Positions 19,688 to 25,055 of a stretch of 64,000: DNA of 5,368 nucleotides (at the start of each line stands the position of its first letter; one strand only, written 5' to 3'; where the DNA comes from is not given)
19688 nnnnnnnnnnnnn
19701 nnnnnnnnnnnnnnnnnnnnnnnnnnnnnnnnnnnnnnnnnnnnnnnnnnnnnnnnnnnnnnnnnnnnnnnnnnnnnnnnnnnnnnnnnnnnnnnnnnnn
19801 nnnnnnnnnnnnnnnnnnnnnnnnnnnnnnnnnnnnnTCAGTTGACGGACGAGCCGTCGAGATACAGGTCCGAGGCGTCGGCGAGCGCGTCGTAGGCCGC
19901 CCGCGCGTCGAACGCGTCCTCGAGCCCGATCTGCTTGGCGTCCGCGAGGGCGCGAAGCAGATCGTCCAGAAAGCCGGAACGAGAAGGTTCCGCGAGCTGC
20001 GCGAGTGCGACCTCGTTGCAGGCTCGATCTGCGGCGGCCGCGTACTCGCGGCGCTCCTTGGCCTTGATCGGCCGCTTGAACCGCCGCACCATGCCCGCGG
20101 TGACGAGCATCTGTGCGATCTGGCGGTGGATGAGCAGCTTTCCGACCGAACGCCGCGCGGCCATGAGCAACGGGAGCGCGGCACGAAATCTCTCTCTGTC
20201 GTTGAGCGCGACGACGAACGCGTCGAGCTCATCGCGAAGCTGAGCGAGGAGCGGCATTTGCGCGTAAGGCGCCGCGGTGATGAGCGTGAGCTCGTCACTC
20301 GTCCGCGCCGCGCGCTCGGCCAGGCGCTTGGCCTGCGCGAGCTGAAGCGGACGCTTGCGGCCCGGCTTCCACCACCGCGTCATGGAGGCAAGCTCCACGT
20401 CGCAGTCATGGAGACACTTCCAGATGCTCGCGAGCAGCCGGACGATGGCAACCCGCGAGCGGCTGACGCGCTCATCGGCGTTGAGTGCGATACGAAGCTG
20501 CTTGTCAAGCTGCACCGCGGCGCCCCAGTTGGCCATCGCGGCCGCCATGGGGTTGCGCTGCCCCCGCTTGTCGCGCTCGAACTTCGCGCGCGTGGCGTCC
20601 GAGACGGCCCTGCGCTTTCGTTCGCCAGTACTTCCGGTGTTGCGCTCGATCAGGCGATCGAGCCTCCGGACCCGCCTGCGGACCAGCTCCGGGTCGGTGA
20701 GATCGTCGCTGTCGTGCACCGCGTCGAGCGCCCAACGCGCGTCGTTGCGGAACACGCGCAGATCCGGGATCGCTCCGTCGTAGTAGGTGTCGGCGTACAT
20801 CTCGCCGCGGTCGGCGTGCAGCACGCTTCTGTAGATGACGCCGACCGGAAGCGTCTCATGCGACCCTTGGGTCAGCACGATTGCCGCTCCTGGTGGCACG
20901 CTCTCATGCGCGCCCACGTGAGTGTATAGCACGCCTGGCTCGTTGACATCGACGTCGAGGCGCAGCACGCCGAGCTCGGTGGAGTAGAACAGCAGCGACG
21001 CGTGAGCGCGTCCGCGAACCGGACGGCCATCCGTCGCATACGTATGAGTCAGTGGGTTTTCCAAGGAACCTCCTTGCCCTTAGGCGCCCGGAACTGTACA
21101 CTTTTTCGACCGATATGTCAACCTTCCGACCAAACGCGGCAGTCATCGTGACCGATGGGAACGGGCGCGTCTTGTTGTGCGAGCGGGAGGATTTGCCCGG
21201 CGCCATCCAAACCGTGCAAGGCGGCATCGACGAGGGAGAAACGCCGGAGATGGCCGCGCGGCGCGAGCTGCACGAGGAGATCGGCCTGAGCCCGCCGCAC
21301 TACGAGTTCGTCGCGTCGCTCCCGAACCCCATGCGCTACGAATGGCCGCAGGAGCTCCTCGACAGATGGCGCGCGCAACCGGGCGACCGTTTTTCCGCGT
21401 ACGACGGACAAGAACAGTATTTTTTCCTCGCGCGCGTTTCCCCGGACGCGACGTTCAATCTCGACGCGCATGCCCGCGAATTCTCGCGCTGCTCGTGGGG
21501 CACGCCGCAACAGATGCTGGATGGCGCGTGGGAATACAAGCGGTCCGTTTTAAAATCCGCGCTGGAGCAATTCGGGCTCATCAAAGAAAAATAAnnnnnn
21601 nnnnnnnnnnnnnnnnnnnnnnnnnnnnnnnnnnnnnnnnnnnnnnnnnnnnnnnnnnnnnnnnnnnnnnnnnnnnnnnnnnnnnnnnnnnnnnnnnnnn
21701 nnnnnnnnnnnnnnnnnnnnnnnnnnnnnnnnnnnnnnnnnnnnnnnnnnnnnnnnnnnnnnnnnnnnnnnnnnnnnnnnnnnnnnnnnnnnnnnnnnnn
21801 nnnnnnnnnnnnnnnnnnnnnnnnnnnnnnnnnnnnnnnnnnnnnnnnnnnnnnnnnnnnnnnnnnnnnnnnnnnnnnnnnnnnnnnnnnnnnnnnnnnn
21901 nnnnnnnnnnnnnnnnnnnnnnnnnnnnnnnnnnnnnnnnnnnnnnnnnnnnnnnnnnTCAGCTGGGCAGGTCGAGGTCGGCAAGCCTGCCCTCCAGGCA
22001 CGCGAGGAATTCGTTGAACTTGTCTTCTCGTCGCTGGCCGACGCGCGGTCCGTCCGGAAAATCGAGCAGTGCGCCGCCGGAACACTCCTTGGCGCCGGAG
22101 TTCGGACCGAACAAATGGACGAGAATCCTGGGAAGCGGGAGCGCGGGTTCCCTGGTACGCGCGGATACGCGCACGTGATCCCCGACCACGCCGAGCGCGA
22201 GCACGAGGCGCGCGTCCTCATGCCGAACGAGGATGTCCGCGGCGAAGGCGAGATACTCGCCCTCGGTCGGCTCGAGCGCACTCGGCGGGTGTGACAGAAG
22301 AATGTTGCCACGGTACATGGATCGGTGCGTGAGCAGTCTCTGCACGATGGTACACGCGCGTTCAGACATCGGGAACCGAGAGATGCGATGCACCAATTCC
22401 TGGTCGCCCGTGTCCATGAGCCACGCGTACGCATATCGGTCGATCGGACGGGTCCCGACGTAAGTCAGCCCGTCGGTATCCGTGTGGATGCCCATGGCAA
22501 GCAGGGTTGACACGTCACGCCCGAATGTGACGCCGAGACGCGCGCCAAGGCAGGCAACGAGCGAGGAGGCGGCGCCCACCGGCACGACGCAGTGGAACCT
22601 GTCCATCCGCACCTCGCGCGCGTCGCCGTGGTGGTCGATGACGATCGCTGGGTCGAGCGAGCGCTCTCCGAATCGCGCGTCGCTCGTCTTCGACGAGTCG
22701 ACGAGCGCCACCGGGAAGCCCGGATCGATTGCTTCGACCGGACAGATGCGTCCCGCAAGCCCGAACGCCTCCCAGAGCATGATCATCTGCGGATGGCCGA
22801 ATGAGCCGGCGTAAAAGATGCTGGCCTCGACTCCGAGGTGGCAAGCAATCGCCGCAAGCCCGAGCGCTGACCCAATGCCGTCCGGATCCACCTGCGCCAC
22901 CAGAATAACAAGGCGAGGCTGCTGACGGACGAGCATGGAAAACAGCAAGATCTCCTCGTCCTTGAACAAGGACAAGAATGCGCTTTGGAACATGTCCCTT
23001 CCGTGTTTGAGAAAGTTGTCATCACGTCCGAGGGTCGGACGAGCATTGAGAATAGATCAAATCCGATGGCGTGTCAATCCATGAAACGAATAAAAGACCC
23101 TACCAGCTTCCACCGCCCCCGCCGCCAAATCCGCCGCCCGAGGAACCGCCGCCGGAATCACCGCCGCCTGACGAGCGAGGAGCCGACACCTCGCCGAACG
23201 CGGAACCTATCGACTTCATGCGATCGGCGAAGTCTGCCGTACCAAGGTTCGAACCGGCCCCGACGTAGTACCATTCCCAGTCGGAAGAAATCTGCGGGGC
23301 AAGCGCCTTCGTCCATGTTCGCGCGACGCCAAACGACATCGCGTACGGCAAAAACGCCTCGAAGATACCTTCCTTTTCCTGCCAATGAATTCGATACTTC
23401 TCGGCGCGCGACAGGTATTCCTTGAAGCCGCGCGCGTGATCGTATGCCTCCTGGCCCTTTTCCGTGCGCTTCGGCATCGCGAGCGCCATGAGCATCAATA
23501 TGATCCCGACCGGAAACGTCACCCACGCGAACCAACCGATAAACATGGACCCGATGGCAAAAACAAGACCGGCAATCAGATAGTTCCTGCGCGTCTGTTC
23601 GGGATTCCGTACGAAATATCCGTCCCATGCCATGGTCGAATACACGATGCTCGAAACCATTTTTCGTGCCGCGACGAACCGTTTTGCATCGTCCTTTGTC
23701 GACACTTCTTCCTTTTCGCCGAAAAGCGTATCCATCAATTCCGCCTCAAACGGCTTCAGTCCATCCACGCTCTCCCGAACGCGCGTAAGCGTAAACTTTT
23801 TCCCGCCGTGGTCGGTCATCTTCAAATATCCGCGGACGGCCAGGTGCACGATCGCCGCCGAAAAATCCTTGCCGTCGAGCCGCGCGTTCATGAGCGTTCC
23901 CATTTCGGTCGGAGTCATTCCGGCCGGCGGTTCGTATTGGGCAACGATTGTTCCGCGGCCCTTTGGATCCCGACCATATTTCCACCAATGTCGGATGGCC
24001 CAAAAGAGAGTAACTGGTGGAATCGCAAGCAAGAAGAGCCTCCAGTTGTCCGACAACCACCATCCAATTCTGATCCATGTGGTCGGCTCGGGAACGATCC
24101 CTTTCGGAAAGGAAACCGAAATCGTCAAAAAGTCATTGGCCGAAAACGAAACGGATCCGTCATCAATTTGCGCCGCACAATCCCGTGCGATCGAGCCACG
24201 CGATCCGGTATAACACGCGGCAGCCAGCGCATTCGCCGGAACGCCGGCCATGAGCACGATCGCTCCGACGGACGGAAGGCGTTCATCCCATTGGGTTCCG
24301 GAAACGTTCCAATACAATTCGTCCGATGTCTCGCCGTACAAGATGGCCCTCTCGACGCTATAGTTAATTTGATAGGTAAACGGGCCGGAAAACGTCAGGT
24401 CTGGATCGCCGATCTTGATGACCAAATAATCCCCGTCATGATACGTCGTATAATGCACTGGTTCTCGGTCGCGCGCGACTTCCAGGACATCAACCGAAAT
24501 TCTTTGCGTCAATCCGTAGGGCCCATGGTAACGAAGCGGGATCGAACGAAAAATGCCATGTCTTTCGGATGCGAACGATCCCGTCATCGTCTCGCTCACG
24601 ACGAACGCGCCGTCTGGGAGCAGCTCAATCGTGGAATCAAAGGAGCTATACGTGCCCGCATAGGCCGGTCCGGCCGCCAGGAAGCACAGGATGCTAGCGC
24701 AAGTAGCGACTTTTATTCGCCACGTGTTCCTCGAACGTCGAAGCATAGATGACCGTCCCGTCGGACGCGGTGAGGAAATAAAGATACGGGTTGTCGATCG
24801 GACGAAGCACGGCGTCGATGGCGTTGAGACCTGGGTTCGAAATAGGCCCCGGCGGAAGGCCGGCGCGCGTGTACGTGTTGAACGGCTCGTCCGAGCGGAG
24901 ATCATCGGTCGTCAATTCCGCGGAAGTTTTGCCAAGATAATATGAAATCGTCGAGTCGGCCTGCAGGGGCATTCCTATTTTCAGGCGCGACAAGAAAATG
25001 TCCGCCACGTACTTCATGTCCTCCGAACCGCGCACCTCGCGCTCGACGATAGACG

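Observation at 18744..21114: Very GC-rich operon of two unknown proteins (ORF-A 408 aa, ORF-B 306 aa) between uvrD and rppH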

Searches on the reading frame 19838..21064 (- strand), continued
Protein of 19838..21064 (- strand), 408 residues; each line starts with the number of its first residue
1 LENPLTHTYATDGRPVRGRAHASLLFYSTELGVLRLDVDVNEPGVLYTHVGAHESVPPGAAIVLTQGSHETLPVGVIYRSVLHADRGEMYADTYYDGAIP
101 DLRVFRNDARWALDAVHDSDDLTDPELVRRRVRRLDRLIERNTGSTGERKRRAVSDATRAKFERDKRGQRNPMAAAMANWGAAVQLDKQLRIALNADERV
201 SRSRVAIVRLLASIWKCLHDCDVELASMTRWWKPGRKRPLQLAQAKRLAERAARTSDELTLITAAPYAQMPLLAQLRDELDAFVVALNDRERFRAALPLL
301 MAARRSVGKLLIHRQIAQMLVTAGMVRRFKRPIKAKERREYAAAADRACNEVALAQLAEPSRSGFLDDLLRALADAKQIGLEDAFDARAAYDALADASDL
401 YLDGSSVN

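Call 91: find_related_loci(query=A1, collection=metagenome_contigs, flank=6000)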
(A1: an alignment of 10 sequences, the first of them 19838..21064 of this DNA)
Query A1 (408 aa) in metagenome_contigs; peptide patterns used: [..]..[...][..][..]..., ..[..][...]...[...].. (x = any residue, [..] = any of these).
34 stretches matched a pattern; 3 encode a relative of the query (tblastn E <= 1e-3); 3 distinct loci.
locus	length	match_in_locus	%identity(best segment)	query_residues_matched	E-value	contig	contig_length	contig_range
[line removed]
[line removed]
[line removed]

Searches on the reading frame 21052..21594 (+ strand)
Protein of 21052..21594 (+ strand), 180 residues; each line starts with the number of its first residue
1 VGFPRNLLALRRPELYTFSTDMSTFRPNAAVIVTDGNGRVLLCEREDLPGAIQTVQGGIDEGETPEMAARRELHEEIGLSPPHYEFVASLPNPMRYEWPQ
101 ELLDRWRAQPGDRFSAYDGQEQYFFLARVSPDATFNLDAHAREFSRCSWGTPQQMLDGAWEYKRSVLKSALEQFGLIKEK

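Call 27: search_protein_families(library=pfam, proteins=[window:21052-21594:+], max_evalue=0.01)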
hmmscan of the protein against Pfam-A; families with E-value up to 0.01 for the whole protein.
window:21052-21594:+ (180 aa): 1 family
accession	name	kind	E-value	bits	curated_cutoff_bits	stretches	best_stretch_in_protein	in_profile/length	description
PF00293.34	NUDIX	-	1.5e-20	74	21.1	1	25-167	2-131/134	NUDIX domain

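Call 71: search_protein_families(library=padloc, proteins=[window:21115-21594:+], max_evalue=0.01)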
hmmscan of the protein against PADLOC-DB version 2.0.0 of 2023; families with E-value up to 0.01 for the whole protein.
window:21115-21594:+ (159 aa): 1 family
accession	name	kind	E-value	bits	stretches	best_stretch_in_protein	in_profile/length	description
PDLC04899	PDC-S07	-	1.6e-06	25.8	1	7-63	10-67/135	-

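Call 74: search_protein_families(library=ncbifam, proteins=[window:21115-21594:+], max_evalue=0.001)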
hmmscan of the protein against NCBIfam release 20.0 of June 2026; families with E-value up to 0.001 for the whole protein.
window:21115-21594:+ (159 aa): 13 families
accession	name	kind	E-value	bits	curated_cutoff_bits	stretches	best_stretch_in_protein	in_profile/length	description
NF001936.0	PRK00714.1-3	equivalog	7.7e-26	90.8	118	1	3-153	5-149/155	RNA pyrophosphohydrolase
NF001935.0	PRK00714.1-2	equivalog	2.7e-21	75.9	259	1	3-153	6-151/183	RNA pyrophosphohydrolase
NF001937.0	PRK00714.1-4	equivalog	7e-20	71.3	139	1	3-153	6-151/161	RNA pyrophosphohydrolase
NF001938.0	PRK00714.1-5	equivalog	1.2e-19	70.3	116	1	3-154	11-167/172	RNA pyrophosphohydrolase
NF001934.0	PRK00714.1-1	equivalog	2.4e-17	62.9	241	1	3-154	6-152/176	RNA pyrophosphohydrolase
NF006961.0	PRK09438.1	equivalog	1.3e-09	37.7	103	1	10-63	13-68/151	dihydroneopterin triphosphate diphosphatase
TIGR00586.1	mutt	equivalog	1.9e-07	31.1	97.9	1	9-82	9-81/129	8-oxo-dGTP diphosphatase MutT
NF008044.0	PRK10776.1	equivalog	7e-06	25.9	148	1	30-69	32-71/130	8-oxo-dGTP diphosphatase MutT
NF001299.0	PRK00241.1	equivalog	1.3e-05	24.8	158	1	6-72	136-202/263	NAD(+) diphosphatase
NF006530.0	PRK08999.1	equivalog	2.4e-05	23.5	245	1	8-67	9-71/315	Nudix family hydrolase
NF008736.0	PRK11762.1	equivalog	2.8e-05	23.7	169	1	34-69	79-114/186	ADP compounds hydrolase NudE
NF007834.0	PRK10546.1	equivalog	0.00017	21.4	156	1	8-68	8-69/135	pyrimidine (deoxy)nucleoside triphosphate diphosphatase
NF011922.0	PRK15393.1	equivalog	0.00052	19.7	152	0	9-59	42-97/182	NUDIX hydrolase YfcD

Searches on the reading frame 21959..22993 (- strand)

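Call 27: search_protein_families(library=pfam, proteins=[window:21959-22993:-], max_evalue=0.01)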
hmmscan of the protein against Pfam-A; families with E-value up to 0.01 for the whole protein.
window:21959-22993:- (344 aa): 1 family
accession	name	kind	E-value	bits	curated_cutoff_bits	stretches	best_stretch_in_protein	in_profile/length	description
PF01368.27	DHH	-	6.7e-05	23.6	28.1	1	32-169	5-125/125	DHH family, N-terminal domain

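Call 71: search_protein_families(library=padloc, proteins=[window:21959-22993:-], max_evalue=0.01)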
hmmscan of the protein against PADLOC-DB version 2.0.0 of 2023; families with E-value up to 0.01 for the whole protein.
window:21959-22993:- (344 aa): 0 families

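Call 74: search_protein_families(library=ncbifam, proteins=[window:21959-22993:-], max_evalue=0.001)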
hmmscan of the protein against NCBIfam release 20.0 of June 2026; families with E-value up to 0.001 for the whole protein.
window:21959-22993:- (344 aa): 5 families
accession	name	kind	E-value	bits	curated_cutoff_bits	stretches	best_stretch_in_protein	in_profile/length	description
NF011445.0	PRK14869.2-1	equivalog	4.5e-07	28.7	483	1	93-197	307-412/548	putative manganese-dependent inorganic diphosphatase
NF011448.0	PRK14869.2-4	equivalog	7.4e-05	21.2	562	1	90-195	317-425/563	putative manganese-dependent inorganic diphosphatase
NF011442.0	PRK14869.1-4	equivalog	0.00013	20.6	400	1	95-195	307-408/543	putative manganese-dependent inorganic diphosphatase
NF041569.1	A-tRNAntase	equivalog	0.00019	19.8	1440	1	49-290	20-268/880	A-adding tRNA nucleotidyltransferase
NF003877.0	PRK05427.1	equivalog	0.00044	19.8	283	1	36-190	13-166/308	manganese-dependent inorganic pyrophosphatase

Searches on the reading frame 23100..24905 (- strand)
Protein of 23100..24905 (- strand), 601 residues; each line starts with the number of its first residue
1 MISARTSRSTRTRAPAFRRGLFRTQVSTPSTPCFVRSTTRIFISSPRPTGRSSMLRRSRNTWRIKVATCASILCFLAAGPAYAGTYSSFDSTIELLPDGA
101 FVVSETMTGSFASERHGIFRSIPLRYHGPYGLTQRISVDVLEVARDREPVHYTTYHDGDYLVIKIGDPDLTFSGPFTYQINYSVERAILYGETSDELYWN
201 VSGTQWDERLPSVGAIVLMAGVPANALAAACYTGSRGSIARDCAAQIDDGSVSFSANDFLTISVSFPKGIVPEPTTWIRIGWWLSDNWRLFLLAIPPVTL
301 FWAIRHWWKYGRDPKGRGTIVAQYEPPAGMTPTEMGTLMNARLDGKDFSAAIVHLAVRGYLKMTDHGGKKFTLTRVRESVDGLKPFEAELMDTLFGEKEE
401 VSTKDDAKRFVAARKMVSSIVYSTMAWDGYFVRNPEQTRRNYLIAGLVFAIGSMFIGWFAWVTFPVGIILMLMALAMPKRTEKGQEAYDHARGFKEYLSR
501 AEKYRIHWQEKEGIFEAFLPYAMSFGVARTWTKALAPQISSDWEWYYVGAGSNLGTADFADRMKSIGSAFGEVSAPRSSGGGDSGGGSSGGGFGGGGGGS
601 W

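Call 27: search_protein_families(library=pfam, proteins=[window:23100-24905:-], max_evalue=0.01)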
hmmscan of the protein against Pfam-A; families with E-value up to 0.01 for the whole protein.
window:23100-24905:- (601 aa): 2 families
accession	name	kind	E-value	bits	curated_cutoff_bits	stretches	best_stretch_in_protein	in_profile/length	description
PF20990.2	DUF2207_C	-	4.3e-39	135.2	33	1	323-535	3-247/247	Predicted membrane protein (DUF2207) C-terminal domain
PF09972.14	DUF2207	-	3.6e-20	73.3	24.4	1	87-260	3-166/172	Predicted membrane protein (DUF2207) N-terminal domain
